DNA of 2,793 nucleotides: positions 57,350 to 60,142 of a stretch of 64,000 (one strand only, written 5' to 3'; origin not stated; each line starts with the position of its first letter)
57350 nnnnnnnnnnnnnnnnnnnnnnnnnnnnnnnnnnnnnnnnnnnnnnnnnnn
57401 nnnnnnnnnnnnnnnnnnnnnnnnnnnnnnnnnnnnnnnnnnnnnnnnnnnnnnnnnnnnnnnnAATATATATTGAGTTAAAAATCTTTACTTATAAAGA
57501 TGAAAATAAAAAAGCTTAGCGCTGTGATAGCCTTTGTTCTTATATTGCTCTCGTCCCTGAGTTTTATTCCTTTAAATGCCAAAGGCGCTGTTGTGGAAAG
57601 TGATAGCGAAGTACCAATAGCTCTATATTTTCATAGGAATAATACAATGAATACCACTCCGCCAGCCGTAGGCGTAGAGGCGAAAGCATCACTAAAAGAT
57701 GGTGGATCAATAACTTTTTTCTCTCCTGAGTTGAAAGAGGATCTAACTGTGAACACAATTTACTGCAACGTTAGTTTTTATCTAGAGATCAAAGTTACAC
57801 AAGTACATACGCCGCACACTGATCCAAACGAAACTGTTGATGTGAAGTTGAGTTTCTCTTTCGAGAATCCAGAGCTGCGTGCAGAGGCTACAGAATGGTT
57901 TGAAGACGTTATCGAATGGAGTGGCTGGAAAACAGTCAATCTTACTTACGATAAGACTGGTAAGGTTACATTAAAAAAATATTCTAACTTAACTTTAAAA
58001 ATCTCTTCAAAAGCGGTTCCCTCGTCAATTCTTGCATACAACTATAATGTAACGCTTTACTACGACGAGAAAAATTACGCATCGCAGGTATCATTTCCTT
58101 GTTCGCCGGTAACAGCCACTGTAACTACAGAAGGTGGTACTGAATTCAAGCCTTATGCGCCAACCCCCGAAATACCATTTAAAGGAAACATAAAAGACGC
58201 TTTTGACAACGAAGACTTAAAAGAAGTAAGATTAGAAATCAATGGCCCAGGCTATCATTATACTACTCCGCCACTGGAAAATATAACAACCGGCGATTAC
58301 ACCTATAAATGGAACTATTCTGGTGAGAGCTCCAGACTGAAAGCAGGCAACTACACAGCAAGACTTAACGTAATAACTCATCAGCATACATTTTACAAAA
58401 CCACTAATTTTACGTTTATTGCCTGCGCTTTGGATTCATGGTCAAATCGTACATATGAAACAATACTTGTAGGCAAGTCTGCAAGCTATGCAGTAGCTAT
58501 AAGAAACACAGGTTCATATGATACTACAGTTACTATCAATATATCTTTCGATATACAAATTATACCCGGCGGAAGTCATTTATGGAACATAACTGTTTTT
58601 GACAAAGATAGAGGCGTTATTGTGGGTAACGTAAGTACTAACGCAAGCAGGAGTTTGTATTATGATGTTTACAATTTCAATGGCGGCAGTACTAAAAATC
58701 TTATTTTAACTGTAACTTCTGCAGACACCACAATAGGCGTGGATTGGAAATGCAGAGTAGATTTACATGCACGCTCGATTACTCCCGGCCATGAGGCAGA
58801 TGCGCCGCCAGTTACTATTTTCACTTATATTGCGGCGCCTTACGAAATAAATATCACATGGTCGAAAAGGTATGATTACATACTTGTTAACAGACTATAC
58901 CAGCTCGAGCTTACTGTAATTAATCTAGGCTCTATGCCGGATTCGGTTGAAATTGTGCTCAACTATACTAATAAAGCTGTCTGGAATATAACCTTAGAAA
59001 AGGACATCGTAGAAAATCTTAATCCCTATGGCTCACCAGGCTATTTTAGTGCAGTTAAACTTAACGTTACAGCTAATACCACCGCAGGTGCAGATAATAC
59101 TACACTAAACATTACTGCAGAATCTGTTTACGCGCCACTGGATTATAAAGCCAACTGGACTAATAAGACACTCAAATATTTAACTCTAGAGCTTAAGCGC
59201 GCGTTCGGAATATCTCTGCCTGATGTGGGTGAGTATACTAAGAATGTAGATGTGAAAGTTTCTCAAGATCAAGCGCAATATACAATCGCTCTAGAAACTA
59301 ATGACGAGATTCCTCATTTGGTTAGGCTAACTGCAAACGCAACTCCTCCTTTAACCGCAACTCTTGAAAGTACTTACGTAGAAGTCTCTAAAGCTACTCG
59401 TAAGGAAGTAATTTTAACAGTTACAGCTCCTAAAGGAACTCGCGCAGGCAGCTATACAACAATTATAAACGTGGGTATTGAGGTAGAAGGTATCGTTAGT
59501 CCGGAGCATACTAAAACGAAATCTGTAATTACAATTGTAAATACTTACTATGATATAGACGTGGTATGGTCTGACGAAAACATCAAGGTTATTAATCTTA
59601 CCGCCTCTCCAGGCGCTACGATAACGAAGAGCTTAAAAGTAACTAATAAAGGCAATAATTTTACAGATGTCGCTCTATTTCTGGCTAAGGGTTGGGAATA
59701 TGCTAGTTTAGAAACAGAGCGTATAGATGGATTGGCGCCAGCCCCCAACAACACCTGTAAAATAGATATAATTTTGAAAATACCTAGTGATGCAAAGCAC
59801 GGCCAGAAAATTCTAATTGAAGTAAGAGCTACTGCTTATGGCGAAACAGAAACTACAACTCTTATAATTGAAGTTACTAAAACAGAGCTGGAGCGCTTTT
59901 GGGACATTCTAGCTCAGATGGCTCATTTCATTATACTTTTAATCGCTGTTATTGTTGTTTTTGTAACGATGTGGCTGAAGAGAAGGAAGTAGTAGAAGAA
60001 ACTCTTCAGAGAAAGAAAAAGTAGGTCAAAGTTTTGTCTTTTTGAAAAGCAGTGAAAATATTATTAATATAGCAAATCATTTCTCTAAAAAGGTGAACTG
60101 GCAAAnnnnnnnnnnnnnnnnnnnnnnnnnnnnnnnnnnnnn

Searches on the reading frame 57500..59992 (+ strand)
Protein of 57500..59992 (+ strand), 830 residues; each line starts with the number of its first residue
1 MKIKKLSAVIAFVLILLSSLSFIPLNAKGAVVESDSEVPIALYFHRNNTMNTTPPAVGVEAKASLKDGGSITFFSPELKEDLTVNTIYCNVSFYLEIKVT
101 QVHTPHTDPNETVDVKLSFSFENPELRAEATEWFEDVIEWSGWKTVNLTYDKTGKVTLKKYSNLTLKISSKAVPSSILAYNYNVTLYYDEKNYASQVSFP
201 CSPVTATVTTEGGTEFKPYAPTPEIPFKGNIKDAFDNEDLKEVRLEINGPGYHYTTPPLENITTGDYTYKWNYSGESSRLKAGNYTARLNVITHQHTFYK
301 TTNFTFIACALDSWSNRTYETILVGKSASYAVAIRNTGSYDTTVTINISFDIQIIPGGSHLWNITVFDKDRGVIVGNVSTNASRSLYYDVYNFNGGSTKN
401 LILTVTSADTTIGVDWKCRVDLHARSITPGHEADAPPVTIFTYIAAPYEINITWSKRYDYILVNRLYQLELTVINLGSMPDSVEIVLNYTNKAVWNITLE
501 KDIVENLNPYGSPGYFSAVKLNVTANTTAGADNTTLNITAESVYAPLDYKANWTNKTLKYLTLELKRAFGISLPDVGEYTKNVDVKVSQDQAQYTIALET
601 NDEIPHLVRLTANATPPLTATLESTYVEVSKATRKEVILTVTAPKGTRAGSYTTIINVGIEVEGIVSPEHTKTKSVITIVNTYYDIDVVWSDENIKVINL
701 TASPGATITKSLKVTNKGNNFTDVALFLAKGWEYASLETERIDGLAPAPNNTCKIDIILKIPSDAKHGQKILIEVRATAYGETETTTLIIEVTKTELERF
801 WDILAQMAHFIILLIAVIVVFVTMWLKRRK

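Call 4: search_protein_families(library=pfam, proteins=[window:57500-59992:+], max_evalue=0.01)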
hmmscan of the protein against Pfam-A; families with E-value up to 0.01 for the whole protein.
window:57500-59992:+ (830 aa): 2 families
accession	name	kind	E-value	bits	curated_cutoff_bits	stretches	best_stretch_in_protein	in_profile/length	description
PF10633.15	NPCBM_assoc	-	1.7e-05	25.3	24.4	0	703-777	2-73/78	NPCBM-associated, NEW3 domain of alpha-galactosidase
PF23619.1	Ig_VWA7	-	0.00055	20.6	27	0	701-787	11-95/104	VWA7 Ig-like domain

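Call 8: find_encoding_contigs(protein=window:57500-59992:+, flank=10000, max_places=6)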
Protein window:57500-59992:+ (830 aa): no gene with exactly this product is on record in the collection.

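Call 24: list_cluster_members(proteins=[P0001, P0002, window:57500-59992:+, window:51763-55824:-])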
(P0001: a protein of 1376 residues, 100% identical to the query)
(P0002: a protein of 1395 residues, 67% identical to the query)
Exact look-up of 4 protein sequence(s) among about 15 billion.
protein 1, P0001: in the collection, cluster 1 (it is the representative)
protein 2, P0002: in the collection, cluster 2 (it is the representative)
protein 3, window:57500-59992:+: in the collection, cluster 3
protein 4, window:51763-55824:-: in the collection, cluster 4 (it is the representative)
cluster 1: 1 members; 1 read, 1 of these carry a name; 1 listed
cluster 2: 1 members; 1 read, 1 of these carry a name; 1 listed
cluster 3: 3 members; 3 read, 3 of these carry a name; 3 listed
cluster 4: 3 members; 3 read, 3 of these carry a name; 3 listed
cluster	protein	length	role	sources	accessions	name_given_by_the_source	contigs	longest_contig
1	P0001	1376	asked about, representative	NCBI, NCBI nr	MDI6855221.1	MAG: right-handed parallel beta-helix repeat-containing protein [Candidatus ... | right-handed parallel beta-helix repeat-containing protein [Candidatus Thermoplasmatota ...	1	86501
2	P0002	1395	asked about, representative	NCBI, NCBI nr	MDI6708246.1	MAG: right-handed parallel beta-helix repeat-containing protein [Candidatus ... | right-handed parallel beta-helix repeat-containing protein [Candidatus Thermoplasmatota ...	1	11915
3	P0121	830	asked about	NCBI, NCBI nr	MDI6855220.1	MAG: hypothetical protein QMD21_00345 [Candidatus Thermoplasmatota archaeon] | hypothetical protein [Candidatus Thermoplasmatota archaeon]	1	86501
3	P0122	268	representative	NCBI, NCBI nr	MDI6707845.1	MAG: hypothetical protein QME47_01995, partial [Candidatus Thermoplasmatota archaeon] | hypothetical protein [Candidatus Thermoplasmatota archaeon]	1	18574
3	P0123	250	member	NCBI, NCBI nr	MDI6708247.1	MAG: hypothetical protein QME47_04075, partial [Candidatus Thermoplasmatota archaeon] | hypothetical protein [Candidatus Thermoplasmatota archaeon]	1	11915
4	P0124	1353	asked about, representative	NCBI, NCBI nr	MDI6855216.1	MAG: hypothetical protein QMD21_00320 [Candidatus Thermoplasmatota archaeon] | hypothetical protein [Candidatus Thermoplasmatota archaeon]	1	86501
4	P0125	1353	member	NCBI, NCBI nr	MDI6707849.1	MAG: hypothetical protein QME47_02020 [Candidatus Thermoplasmatota archaeon] | hypothetical protein [Candidatus Thermoplasmatota archaeon]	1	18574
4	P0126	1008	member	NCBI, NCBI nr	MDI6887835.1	MAG: hypothetical protein QMC98_04245, partial [Candidatus Thermoplasmatota archaeon] | hypothetical protein [Candidatus Thermoplasmatota archaeon]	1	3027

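Call 72: find_homologous_proteins(query=window:57500-59992:+, max_evalue=0.00001)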
Query window:57500-59992:+ (830 aa): 2 proteins with E <= 0.00001 among 8000 candidates.
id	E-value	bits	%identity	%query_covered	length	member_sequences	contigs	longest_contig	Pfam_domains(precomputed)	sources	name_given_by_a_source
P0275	0.0e+0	1114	65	100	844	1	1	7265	-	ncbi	ncbi:MAG: hypothetical protein AB1485_02145 [Candidatus Thermoplasmatota archaeon]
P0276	1.4e-194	667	46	100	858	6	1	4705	-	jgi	-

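Call 73: find_encoding_contigs(protein=P0275, flank=8000, max_places=3)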
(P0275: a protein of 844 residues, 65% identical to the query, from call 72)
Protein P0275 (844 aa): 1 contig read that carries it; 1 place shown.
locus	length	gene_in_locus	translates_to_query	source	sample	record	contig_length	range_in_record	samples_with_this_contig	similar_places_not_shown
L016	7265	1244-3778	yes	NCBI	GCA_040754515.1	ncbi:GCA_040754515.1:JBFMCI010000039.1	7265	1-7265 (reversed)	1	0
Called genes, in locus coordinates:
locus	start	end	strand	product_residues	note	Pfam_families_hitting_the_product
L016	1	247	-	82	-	PF00571:CBS (weak)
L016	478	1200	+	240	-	PF01255:Prenyltransf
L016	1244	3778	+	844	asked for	-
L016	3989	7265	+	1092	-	PF05048:NosD, PF13229:Beta_helix, PF05048:NosD, PF13229:Beta_helix, PF05048:NosD, PF13229:Beta_helix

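Call 81: search_protein_families(library=ncbifam, proteins=[window:57500-59992:+], max_evalue=0.001)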
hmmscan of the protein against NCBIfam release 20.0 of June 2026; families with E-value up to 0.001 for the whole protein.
window:57500-59992:+ (830 aa): 1 family
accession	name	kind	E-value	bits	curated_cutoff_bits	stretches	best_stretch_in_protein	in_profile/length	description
NF041740.1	choice_anch_T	equivalog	1.2e-08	34.4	70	1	604-721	65-176/259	choice-of-anchor T family protein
